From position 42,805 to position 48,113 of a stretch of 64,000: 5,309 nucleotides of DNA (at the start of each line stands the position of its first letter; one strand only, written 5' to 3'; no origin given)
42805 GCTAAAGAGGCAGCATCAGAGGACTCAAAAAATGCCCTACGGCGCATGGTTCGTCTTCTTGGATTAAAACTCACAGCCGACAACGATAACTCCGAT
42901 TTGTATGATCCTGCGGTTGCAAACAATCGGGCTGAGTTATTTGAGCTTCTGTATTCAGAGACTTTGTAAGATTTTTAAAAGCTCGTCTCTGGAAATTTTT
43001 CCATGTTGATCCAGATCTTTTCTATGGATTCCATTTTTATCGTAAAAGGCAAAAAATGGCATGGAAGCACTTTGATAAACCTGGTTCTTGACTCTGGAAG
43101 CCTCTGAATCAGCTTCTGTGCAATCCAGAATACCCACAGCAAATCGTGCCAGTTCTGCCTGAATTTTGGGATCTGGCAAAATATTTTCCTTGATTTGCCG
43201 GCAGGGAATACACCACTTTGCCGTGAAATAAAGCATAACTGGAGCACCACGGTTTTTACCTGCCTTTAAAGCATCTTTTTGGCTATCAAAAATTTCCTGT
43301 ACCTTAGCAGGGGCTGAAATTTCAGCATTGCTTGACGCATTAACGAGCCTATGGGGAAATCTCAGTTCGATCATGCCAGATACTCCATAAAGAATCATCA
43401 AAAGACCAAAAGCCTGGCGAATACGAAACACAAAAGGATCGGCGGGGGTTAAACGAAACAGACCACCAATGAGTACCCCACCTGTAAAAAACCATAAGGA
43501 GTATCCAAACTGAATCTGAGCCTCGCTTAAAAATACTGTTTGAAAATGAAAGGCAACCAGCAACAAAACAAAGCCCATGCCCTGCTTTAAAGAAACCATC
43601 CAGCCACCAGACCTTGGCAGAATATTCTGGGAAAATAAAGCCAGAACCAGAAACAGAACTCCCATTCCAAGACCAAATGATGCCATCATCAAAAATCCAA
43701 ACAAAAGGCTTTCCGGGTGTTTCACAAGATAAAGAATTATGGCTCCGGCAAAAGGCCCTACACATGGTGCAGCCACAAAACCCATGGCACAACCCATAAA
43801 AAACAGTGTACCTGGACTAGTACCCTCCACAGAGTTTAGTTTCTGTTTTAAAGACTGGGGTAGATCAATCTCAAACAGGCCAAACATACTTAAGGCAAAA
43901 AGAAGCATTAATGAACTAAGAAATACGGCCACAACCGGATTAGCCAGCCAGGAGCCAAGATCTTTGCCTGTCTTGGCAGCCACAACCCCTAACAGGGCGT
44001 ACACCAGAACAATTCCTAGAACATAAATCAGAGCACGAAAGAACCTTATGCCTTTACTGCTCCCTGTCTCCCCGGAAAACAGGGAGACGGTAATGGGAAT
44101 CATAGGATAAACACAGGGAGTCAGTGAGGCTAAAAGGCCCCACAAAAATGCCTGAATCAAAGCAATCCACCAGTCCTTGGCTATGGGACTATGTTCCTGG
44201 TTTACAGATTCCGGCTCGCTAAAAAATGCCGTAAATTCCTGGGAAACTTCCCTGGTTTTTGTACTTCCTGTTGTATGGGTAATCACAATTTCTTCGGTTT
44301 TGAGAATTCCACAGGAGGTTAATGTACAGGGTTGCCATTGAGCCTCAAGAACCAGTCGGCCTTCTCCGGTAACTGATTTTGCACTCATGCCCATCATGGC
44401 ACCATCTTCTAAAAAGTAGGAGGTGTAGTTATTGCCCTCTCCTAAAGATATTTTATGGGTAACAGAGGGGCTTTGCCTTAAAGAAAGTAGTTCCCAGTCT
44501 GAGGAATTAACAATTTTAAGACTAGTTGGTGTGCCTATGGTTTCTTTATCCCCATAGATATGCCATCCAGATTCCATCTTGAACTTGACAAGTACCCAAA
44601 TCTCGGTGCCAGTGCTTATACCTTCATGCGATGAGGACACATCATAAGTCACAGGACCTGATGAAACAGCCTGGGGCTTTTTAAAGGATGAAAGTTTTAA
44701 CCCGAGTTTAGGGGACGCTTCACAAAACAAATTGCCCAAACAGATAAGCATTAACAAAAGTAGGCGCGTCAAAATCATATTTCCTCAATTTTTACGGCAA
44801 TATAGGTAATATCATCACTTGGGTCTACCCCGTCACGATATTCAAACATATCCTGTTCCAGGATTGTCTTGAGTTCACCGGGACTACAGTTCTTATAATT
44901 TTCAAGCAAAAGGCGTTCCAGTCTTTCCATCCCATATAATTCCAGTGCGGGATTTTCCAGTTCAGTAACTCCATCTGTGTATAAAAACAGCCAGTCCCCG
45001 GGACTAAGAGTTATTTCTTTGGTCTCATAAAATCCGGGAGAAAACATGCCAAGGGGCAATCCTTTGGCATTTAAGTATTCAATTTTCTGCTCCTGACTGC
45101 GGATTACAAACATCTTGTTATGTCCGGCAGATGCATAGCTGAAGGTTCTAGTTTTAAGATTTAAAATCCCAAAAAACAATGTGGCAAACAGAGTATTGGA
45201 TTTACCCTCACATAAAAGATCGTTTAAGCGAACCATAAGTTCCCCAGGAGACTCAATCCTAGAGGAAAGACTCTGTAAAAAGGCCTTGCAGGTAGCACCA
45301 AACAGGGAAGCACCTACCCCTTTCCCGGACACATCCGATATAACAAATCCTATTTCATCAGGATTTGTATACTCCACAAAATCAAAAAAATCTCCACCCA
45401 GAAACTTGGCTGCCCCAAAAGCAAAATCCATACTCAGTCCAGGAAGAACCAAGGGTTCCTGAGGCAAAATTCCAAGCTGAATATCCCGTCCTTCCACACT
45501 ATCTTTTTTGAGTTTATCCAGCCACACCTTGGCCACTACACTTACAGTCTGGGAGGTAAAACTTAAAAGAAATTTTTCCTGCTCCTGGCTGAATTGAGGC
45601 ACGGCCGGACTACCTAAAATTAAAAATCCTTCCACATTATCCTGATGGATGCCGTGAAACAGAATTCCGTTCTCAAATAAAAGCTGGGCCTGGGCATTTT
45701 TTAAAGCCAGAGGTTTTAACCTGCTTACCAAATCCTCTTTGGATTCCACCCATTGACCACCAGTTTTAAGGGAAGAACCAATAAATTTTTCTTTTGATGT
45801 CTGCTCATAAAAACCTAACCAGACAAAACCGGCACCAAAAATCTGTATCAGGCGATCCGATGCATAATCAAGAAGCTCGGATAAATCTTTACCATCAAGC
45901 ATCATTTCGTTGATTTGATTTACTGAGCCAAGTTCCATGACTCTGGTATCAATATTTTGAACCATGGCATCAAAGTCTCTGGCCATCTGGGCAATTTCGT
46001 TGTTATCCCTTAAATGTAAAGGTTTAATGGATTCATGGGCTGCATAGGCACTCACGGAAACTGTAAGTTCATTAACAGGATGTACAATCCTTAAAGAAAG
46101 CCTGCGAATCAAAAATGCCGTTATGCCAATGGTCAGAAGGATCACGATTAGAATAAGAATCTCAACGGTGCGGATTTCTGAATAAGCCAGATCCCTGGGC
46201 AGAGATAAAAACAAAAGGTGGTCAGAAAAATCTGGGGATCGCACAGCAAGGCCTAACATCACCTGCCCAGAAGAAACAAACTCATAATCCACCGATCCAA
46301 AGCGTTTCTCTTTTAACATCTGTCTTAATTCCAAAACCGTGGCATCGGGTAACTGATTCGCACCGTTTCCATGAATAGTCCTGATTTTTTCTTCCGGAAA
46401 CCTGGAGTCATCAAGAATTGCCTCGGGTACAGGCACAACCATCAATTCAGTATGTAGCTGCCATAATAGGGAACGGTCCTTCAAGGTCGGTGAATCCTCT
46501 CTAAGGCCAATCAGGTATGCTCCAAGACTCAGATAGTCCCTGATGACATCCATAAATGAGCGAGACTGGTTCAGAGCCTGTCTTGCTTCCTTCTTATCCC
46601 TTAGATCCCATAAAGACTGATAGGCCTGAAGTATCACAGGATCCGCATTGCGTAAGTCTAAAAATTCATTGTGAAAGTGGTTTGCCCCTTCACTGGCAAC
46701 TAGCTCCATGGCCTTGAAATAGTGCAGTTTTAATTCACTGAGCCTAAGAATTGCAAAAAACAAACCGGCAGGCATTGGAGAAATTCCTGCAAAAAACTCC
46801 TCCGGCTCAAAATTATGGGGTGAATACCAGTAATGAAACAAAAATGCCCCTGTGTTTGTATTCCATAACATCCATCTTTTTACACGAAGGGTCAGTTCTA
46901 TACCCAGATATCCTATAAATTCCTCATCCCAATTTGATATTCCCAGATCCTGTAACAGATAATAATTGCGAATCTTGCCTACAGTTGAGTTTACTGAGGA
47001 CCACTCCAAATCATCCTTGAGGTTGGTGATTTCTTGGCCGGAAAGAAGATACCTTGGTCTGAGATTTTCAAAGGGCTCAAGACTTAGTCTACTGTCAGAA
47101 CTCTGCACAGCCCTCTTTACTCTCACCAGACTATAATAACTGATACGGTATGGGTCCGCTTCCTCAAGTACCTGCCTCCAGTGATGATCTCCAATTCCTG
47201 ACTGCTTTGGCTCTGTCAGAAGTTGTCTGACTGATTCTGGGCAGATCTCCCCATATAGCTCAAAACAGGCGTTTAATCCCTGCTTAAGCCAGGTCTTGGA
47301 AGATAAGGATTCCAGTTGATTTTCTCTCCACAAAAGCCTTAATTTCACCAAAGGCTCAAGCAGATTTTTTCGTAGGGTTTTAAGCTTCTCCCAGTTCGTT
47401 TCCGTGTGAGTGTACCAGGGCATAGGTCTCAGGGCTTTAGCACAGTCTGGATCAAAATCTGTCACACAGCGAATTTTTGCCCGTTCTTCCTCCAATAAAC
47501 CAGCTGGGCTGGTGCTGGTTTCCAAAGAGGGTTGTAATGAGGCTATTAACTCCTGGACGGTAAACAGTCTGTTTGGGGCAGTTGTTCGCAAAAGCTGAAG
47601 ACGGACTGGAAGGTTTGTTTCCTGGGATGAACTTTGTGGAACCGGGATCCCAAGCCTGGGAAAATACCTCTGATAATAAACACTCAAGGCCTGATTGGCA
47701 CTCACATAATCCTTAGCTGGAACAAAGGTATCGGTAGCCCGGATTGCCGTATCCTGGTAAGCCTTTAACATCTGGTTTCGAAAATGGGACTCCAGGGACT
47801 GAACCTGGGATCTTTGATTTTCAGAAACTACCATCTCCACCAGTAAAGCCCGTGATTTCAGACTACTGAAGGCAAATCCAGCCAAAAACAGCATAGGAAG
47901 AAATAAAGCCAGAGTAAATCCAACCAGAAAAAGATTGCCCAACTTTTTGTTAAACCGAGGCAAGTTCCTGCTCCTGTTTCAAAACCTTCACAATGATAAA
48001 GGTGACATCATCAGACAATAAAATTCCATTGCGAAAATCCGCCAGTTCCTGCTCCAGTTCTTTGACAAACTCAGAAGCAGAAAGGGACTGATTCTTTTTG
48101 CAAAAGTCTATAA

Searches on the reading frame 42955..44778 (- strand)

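Call 27: search_protein_families(library=pfam, proteins=[window:42955-44778:-], max_evalue=0.001)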
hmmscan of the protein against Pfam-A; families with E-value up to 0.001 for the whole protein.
window:42955-44778:- (607 aa): 5 families
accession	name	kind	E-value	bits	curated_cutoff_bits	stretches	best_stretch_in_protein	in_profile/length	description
PF02683.22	DsbD_TM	-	2.2e-44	151.8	27.1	1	203-412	1-214/219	Cytochrome C biogenesis protein transmembrane domain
PF13386.12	DsbD_2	-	1.4e-11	45.1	24.9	1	210-397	2-188/199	Cytochrome C biogenesis protein transmembrane region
PF13899.12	Thioredoxin_7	-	3.3e-10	40.4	27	1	500-580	6-82/83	Thioredoxin-like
PF13098.12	Thioredoxin_2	-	1.6e-07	32.1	27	1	509-604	3-104/104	Thioredoxin-like domain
PF00085.26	Thioredoxin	-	2.7e-05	24.5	23.5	1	511-604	18-101/103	Thioredoxin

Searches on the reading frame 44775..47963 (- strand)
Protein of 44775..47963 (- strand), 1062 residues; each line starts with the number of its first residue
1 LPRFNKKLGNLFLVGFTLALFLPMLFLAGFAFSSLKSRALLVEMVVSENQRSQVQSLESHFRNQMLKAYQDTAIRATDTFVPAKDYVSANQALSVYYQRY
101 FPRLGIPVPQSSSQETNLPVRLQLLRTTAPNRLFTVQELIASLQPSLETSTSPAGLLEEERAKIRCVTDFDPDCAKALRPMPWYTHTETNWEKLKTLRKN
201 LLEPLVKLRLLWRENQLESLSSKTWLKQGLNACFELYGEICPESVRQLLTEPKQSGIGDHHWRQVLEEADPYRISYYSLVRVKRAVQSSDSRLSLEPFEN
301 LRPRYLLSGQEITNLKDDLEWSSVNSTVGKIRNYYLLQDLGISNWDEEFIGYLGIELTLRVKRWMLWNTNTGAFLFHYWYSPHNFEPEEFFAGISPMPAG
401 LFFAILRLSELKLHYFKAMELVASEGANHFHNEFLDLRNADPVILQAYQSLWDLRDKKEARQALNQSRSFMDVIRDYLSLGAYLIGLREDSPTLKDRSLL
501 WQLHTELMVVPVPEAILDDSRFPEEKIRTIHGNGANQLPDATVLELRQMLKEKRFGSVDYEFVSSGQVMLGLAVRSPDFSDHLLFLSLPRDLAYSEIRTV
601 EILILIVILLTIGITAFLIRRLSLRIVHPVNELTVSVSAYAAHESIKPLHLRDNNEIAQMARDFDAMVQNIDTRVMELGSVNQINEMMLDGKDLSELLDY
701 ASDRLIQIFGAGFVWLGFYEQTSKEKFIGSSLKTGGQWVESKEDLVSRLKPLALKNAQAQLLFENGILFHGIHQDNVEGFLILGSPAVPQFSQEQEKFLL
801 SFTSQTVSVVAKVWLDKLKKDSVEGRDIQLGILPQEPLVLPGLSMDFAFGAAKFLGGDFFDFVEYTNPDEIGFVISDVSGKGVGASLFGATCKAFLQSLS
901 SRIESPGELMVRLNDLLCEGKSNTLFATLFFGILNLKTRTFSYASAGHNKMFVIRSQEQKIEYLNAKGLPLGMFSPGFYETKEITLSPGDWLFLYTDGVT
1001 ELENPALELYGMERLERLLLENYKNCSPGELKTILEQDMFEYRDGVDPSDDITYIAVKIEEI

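Call 27: search_protein_families(library=pfam, proteins=[window:44775-47963:-], max_evalue=0.001)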
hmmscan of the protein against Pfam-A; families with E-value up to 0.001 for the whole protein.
window:44775-47963:- (1062 aa): 2 families
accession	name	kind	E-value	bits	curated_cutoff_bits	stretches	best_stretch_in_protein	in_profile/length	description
PF07228.17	SpoIIE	-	1.1e-44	153.2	25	1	869-1059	3-191/192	Stage II sporulation protein E (SpoIIE)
PF00672.30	HAMP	-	9.5e-05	23.1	25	1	622-671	2-51/53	HAMP domain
